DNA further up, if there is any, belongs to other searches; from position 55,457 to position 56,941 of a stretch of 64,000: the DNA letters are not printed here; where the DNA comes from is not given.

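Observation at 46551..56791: Candidate levoglucosan/anhydro-sugar catabolic system in a Lachnospiraceae-like anaerobe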

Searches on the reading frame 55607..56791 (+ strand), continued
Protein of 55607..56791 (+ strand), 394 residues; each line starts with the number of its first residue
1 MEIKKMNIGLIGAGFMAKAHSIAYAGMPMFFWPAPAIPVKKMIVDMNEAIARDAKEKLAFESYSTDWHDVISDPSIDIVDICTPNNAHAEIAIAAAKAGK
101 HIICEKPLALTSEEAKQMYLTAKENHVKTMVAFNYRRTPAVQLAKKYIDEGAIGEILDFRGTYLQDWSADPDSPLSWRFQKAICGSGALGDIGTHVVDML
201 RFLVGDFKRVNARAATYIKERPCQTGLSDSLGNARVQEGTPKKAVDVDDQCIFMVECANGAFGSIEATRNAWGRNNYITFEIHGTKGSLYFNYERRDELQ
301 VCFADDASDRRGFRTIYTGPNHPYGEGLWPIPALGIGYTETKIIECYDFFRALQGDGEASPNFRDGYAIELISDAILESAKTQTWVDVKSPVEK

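Call 45: search_dna_similar(query=window:55607-56791:+, collection=plasmids, mode=protein, max_evalue=1e-100, max_rows=40)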
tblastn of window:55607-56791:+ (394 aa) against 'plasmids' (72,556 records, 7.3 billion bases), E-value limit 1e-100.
Records with a match: 28; places in all: 34; records where one place covers at least 80% of the query: 28.
Best place of each record, by identity: 60-80% 14; <60% 14.
By first word of the organism name: Sinorhizobium 10; Rhizobium 6; Agrobacterium 3; Klebsiella 2; Arthrobacter 1; Metabacillus 1; Rhodobacteraceae 1; Deinococcus 1; Shinella 1; Paracoccus 1; and 1 more.
By predicted mobility (MOB-suite, as given by PLSDB): conjugative 13; non-mobilizable 11; mobilizable 4.
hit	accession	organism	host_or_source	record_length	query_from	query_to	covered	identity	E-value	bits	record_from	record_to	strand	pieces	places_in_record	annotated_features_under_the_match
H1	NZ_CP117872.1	Arthrobacter agilis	cell culture,Middle part of the water ...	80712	3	388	98%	67.4%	2e-156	494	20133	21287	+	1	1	Gfo/Idh/MocA family oxidoreductase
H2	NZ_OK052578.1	Metabacillus dongyingensis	white elm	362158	1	393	100%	65.7%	2e-158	500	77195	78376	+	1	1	Gfo/Idh/MocA family oxidoreductase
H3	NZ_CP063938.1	Klebsiella pneumoniae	Human fecal samples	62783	3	388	98%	65.8%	2e-153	486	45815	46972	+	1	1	Gfo/Idh/MocA family oxidoreductase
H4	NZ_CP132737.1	Klebsiella pneumoniae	-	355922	3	388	98%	65.8%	2e-153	486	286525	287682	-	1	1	Gfo/Idh/MocA family oxidoreductase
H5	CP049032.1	Rhodobacteraceae bacterium SC52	Apostichopus japonicus,pure ...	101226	4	390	98%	65.1%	1e-153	486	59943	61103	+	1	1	Gfo/Idh/MocA family oxidoreductase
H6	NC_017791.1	Deinococcus gobiensis I-0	-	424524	3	390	98%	64.7%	2e-149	474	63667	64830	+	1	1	Gfo/Idh/MocA family oxidoreductase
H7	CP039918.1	Agrobacterium tumefaciens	-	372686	4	388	98%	64.4%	4e-150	476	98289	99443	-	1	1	Gfo/Idh/MocA family oxidoreductase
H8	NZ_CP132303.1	Shinella sumterensis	Homo sapiens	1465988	4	388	98%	64.4%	3e-149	474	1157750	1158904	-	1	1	none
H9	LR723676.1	Rhizobium sp. TCK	soil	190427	4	388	98%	64.4%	7e-149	473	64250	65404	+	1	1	gfo/Idh/MocA family oxidoreductase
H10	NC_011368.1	Rhizobium leguminosarum bv. trifolii WSM2304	-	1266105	4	388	98%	63.9%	1e-149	475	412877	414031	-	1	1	record has no annotation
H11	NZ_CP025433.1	Paracoccus zhejiangensis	single cell,sludge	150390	4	391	98%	63.1%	5e-148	470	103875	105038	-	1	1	Gfo/Idh/MocA family oxidoreductase | sugar ABC transporter ATP-binding protein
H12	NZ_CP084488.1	Ensifer adhaerens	cellculture,soil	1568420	4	388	98%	63.6%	5e-149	473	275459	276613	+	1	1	none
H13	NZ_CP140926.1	Sinorhizobium medicae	Medicago lupulina,whole organism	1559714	4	388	98%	62.6%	2e-146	466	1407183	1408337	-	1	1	none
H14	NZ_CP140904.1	Sinorhizobium medicae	Medicago lupulina,whole organism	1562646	4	388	98%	62.6%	2e-146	466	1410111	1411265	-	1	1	none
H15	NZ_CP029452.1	Sinorhizobium fredii CCBAU 25509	Glycine soja,cell culture,plant root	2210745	3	389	98%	55.4%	3e-116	379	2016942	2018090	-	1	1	record has no annotation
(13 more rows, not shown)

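Call 46: get_annotated_region(hit=H2, flank=12000)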
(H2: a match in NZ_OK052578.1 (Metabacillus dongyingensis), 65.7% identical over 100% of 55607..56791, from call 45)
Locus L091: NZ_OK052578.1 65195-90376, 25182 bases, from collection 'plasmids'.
description: Metabacillus dongyingensis strain BY2G20 plasmid pBY2G20, complete sequence
organism: Metabacillus dongyingensis (NCBI taxid 2874282)
taxonomy: Bacteria; Bacillota; Bacilli; Bacillales; Bacillaceae; Metabacillus; Metabacillus dongyingensis
host: -; source: white elm; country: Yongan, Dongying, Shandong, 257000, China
typing (MOB-suite, as given by PLSDB): non-mobilizable
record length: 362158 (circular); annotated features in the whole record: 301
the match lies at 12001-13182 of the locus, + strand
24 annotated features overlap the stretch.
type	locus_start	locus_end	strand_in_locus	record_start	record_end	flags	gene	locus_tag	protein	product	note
CDS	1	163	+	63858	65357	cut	-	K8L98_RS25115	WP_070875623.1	sugar ABC transporter ATP-binding protein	-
CDS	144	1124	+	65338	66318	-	-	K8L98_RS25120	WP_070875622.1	ABC transporter permease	-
CDS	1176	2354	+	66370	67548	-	-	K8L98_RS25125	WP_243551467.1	Gfo/Idh/MocA family oxidoreductase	-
CDS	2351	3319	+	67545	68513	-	-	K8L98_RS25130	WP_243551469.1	sugar phosphate isomerase/epimerase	-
CDS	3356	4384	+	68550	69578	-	-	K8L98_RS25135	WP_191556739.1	zinc-binding dehydrogenase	-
CDS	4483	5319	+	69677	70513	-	-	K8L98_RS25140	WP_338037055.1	sugar phosphate isomerase/epimerase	-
CDS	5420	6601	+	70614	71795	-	-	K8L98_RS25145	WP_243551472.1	substrate-binding domain-containing protein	-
CDS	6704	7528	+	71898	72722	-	-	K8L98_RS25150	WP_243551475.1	sugar phosphate isomerase/epimerase family protein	-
CDS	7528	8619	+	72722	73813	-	-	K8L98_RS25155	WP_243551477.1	zinc-dependent alcohol dehydrogenase family protein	-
CDS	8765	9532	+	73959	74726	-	-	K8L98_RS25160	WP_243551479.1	sugar phosphate isomerase/epimerase family protein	-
CDS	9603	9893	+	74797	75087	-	-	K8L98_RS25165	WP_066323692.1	putative quinol monooxygenase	-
CDS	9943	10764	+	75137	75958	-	-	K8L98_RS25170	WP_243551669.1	sugar phosphate isomerase/epimerase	-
CDS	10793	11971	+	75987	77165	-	-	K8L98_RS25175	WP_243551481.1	substrate-binding domain-containing protein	-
CDS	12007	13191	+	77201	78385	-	-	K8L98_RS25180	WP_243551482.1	Gfo/Idh/MocA family oxidoreductase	-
CDS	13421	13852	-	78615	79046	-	-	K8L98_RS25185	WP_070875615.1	Rrf2 family transcriptional regulator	-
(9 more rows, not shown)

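Call 47: get_annotated_region(hit=H1, flank=10000)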
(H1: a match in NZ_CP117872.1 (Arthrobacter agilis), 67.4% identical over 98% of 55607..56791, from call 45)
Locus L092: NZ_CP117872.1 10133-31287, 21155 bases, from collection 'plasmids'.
description: Arthrobacter agilis strain TMP24 plasmid pAAG24-80, complete sequence
organism: Arthrobacter agilis (NCBI taxid 37921)
taxonomy: Bacteria; Actinomycetota; Actinomycetes; Micrococcales; Micrococcaceae; Arthrobacter; Arthrobacter agilis
host: -; source: cell culture,Middle part of the water column of temporary meltwater pond; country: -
typing (MOB-suite, as given by PLSDB): non-mobilizable; replicon rep_cluster_1547
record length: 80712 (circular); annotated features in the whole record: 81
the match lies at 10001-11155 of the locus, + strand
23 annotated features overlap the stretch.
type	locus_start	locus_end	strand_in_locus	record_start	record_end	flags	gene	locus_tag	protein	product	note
CDS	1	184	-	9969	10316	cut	-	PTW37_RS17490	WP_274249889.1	Lsr2 family protein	-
CDS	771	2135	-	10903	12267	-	-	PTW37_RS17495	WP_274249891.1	vWA domain-containing protein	-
CDS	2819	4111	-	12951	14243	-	-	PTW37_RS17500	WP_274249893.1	ROK family protein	-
CDS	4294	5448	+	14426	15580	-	-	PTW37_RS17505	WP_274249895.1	substrate-binding domain-containing protein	-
CDS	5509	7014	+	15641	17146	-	-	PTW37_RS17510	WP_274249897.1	sugar ABC transporter ATP-binding protein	-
CDS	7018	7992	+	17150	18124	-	-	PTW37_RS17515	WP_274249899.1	ABC transporter permease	-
CDS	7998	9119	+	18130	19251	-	-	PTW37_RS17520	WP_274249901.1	Gfo/Idh/MocA family oxidoreductase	-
CDS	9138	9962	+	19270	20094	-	-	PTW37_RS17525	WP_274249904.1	sugar phosphate isomerase/epimerase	-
CDS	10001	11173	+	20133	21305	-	-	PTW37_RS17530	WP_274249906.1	Gfo/Idh/MocA family oxidoreductase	-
CDS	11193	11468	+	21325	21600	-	-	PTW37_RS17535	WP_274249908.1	putative quinol monooxygenase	-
CDS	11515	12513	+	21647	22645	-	-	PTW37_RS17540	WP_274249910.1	sugar phosphate isomerase/epimerase family protein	-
CDS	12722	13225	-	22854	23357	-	-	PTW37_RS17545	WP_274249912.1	DUF4913 domain-containing protein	-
CDS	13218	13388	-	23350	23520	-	-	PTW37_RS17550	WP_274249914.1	hypothetical protein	-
CDS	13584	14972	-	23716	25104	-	-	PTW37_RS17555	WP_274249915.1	ATP-binding protein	-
CDS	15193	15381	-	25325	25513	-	-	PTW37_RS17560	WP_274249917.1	hypothetical protein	-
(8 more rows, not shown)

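Call 48: get_annotated_region(hit=H3, flank=10000)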
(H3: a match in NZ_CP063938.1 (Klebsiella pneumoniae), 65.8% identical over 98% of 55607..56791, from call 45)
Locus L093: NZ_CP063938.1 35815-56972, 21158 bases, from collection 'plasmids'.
description: Klebsiella pneumoniae strain BS317-1 plasmid pBS317-1.2, complete sequence
organism: Klebsiella pneumoniae (NCBI taxid 573)
taxonomy: Bacteria; Pseudomonadota; Gammaproteobacteria; Enterobacterales; Enterobacteriaceae; Klebsiella; Klebsiella pneumoniae
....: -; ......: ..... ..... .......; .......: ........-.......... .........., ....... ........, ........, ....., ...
typing (MOB-suite, as given by PLSDB): mobilizable; replicon IncR
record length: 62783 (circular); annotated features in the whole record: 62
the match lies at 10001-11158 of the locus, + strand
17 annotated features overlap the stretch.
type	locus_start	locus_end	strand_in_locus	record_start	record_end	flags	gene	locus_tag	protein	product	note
CDS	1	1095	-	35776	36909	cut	-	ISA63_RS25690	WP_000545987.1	DUF3800 domain-containing protein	-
CDS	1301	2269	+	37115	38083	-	-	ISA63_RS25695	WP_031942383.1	IS5 family transposase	-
CDS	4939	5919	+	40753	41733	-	-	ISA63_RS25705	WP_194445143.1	IS5-like element ISKpn26 family transposase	GO:0006313 - DNA transposition [Evidence IEA]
CDS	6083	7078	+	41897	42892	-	-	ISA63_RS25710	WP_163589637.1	LacI family DNA-binding transcriptional regulator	GO:0006351 - DNA-templated transcription [Evidence IEA]; GO:0045892 - negative regulation of DNA-templated ...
CDS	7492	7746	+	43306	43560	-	-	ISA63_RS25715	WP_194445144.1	substrate-binding domain-containing protein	-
CDS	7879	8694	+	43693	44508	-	-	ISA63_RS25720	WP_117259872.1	sugar phosphate isomerase/epimerase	-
CDS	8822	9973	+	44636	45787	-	-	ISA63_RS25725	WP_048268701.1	substrate-binding domain-containing protein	-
CDS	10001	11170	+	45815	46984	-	-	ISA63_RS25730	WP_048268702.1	Gfo/Idh/MocA family oxidoreductase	-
CDS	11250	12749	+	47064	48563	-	-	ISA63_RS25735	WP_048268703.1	sugar ABC transporter ATP-binding protein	-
CDS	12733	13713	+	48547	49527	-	-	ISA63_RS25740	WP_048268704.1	ABC transporter permease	-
CDS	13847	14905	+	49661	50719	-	-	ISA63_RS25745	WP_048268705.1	sugar phosphate isomerase/epimerase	-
CDS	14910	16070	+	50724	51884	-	-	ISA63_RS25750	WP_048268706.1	Gfo/Idh/MocA family oxidoreductase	-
CDS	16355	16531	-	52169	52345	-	-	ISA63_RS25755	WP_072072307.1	carbon storage regulator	-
CDS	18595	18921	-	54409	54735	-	-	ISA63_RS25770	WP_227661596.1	C2H2-type zinc finger protein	-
CDS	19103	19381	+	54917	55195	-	-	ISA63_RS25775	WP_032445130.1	hypothetical protein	-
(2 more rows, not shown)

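Call 53: search_protein_families(library=ncbifam, proteins=[L005:7984-9036:+, L091:1176-2354:+, L091:2351-3319:+, L092:11515-12513:+, L093:13847-14905:+], max_evalue=0.00001)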
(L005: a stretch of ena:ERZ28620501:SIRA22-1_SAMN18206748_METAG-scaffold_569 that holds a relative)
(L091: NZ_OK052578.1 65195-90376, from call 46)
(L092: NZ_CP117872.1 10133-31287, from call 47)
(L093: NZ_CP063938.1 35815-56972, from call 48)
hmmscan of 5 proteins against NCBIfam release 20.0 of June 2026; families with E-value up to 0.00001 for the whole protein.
L005:7984-9036:+ (350 aa): 7 families
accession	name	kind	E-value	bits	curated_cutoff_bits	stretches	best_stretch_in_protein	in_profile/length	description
NF008607.0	PRK11579.1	subfamily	1.9e-31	109.4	330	1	2-346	5-343/346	oxidoreductase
TIGR04380.1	myo_inos_iolG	equivalog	1.6e-27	96.3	355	1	1-184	1-183/330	inositol 2-dehydrogenase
NF040723.1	UDP-GlcNAcDh_Arch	equivalog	1.1e-23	84.2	450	1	2-223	1-212/302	UDP-N-acetylglucosamine 3-dehydrogenase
NF007574.0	PRK10206.1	equivalog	4.7e-20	71.9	352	1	2-246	3-245/345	oxidoreductase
NF058563.1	BT_2159_fam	equivalog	6e-16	58.4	650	1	2-180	1-177/350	disaccharide 3-dehydrogenase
NF052679.1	InsChiInosDhIolG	equivalog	1.2e-15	57.4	540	1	2-147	3-152/343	bifunctional inositol 2-dehydrogenase/D-chiro-inositol 1-dehydrogenase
NF052479.1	LevoglcsnDh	equivalog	6e-10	38.3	650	1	3-183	5-199/386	levoglucosan dehydrogenase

L091:1176-2354:+ (392 aa): 9 families
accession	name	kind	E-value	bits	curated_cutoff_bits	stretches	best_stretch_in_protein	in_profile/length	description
NF052479.1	LevoglcsnDh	equivalog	1.5e-58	198.3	650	1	1-384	1-386/386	levoglucosan dehydrogenase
TIGR04380.1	myo_inos_iolG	equivalog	3.4e-30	105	355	1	3-208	1-199/330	inositol 2-dehydrogenase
NF040723.1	UDP-GlcNAcDh_Arch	equivalog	5.7e-27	95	450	1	4-207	1-190/302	UDP-N-acetylglucosamine 3-dehydrogenase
NF041392.1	XylDh_Gfo6_Halo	equivalog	1.3e-24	86.7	350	1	3-206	16-224/350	D-xylose 1-dehydrogenase Gfo6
NF008607.0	PRK11579.1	subfamily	1.2e-18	67.3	330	1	2-211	3-205/346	oxidoreductase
NF052679.1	InsChiInosDhIolG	equivalog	1e-14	54.4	540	1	4-152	3-154/343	bifunctional inositol 2-dehydrogenase/D-chiro-inositol 1-dehydrogenase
NF058563.1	BT_2159_fam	equivalog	6.5e-14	51.7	650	1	4-153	1-150/350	disaccharide 3-dehydrogenase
NF058561.1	BT_2158_fam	equivalog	8.9e-14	50.9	750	1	5-150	35-181/487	glycoside 3-dehydrogenase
NF007574.0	PRK10206.1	equivalog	1.4e-10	40.8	352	1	55-149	55-149/345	oxidoreductase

L091:2351-3319:+ (322 aa): 1 family
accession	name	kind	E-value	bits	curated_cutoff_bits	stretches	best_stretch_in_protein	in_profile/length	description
TIGR04379.1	myo_inos_iolE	equivalog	4.6e-10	39.5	290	1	12-229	22-212/290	myo-inosose-2 dehydratase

L092:11515-12513:+ (332 aa): 1 family
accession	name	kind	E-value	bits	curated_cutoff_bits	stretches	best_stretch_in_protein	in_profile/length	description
TIGR04379.1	myo_inos_iolE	equivalog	3.5e-09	36.6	290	1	109-297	82-267/290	myo-inosose-2 dehydratase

L093:13847-14905:+ (352 aa): 1 family
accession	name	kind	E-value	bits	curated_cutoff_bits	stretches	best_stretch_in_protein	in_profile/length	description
TIGR04379.1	myo_inos_iolE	equivalog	1.8e-18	67.1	290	1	155-302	121-267/290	myo-inosose-2 dehydratase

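Call 79: find_homologous_proteins(query=L091:2351-3319:+, max_evalue=1e-30)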
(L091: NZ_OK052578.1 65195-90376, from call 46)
Query L091:2351-3319:+ (322 aa): 8000 proteins with E <= 1e-30 among 8000 candidates; the best 120 are listed.
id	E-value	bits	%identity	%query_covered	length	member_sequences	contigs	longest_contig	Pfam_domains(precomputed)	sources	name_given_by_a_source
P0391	6.2e-221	751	98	100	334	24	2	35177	PF01261.31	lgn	-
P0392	1.3e-220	750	99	100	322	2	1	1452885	PF01261.31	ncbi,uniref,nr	ncbi:sugar phosphate isomerase/epimerase family protein [Peribacillus frigoritolerans]|uniref:sugar 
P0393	5.1e-220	748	98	100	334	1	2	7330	PF01261.31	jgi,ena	-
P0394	1.2e-219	747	98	100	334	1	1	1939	PF01261.31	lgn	-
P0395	2.5e-219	745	98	100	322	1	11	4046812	PF01261.31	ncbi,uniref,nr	ncbi:sugar phosphate isomerase/epimerase [Priestia flexa]|uniref:Sugar phosphate isomerase/epimerase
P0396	9.5e-219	744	97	100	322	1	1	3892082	PF01261.31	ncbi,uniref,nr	ncbi:sugar phosphate isomerase/epimerase family protein [Priestia flexa]|uniref:sugar phosphate isom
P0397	1.0e-218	744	97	100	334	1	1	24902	PF01261.31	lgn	-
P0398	1.6e-218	743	97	100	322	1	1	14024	PF01261.31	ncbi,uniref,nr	ncbi:sugar phosphate isomerase/epimerase [Priestia flexa]|uniref:sugar phosphate isomerase/epimerase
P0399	2.7e-198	676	87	100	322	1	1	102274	PF01261.31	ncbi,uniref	ncbi:sugar phosphate isomerase/epimerase [Neobacillus drentensis]|uniref:sugar phosphate isomerase/e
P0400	1.4e-196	671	86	100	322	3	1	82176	PF01261.31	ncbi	ncbi:UNVERIFIED_ORG: sugar phosphate isomerase/epimerase [Peribacillus simplex]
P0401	5.6e-196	669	86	100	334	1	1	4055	PF01261.31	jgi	jgi:sugar phosphate isomerase/epimerase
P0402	7.4e-195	665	85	100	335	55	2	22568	PF01261.31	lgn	-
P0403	1.8e-194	664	85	100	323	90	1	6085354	PF01261.31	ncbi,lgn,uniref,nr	ncbi:sugar phosphate isomerase/epimerase [Neobacillus sp. SuZ13]|uniref:sugar phosphate isomerase/ep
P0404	6.8e-194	662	85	100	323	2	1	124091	PF01261.31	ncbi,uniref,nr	ncbi:xylose isomerase [Mesobacillus campisalis]|uniref:Xylose isomerase n=1 Tax=Mesobacillus campisa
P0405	1.3e-193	661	84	100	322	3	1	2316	PF01261.31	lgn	-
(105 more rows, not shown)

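Call 89: get_annotated_region(hit=H6, flank=12000)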
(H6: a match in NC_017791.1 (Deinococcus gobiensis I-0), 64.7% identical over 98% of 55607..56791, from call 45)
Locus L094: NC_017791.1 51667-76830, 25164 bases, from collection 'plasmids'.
description: Deinococcus gobiensis I-0 plasmid P2, complete sequence
organism: Deinococcus gobiensis I-0 (NCBI taxid 745776)
taxonomy: Bacteria; Deinococcota; Deinococci; Deinococcales; Deinococcaceae; Deinococcus; Deinococcus gobiensis; Deinococcus gobiensis I-0
host: -; source: -; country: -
typing (MOB-suite, as given by PLSDB): non-mobilizable; replicon rep_cluster_1552; mating-pair formation MPF_T
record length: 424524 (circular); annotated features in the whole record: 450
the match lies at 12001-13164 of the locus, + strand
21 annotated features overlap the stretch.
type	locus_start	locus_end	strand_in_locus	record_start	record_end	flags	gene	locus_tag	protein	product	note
CDS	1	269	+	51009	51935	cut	-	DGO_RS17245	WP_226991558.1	helix-hairpin-helix domain-containing protein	-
CDS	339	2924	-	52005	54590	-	-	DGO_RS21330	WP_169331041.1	ATP-binding protein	-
CDS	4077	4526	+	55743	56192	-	-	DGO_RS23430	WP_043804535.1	hypothetical protein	-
CDS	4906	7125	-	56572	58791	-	-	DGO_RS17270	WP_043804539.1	LuxR C-terminal-related transcriptional regulator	GO:0006355 - regulation of DNA-templated transcription [Evidence IEA]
CDS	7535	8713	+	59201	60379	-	-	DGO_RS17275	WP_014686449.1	Gfo/Idh/MocA family oxidoreductase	-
CDS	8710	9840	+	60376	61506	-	-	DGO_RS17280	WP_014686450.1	Gfo/Idh/MocA family oxidoreductase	-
CDS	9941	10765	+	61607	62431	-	-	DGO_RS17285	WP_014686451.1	sugar phosphate isomerase/epimerase family protein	-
CDS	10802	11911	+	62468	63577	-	-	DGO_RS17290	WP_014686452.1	substrate-binding domain-containing protein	-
CDS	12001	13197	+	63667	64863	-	-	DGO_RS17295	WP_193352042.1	Gfo/Idh/MocA family oxidoreductase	-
CDS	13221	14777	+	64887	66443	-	-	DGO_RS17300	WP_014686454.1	sugar ABC transporter ATP-binding protein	-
CDS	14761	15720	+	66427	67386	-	-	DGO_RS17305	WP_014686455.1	ABC transporter permease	-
CDS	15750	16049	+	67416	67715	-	-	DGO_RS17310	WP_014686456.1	putative quinol monooxygenase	-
CDS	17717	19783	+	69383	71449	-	topA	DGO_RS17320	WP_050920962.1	type I DNA topoisomerase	GO:0006260 - DNA replication [Evidence IEA]; GO:0006265 - DNA topological change [Evidence IEA]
CDS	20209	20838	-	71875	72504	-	-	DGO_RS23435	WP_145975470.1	hypothetical protein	-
CDS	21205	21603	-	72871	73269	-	-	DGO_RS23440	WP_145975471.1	hypothetical protein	-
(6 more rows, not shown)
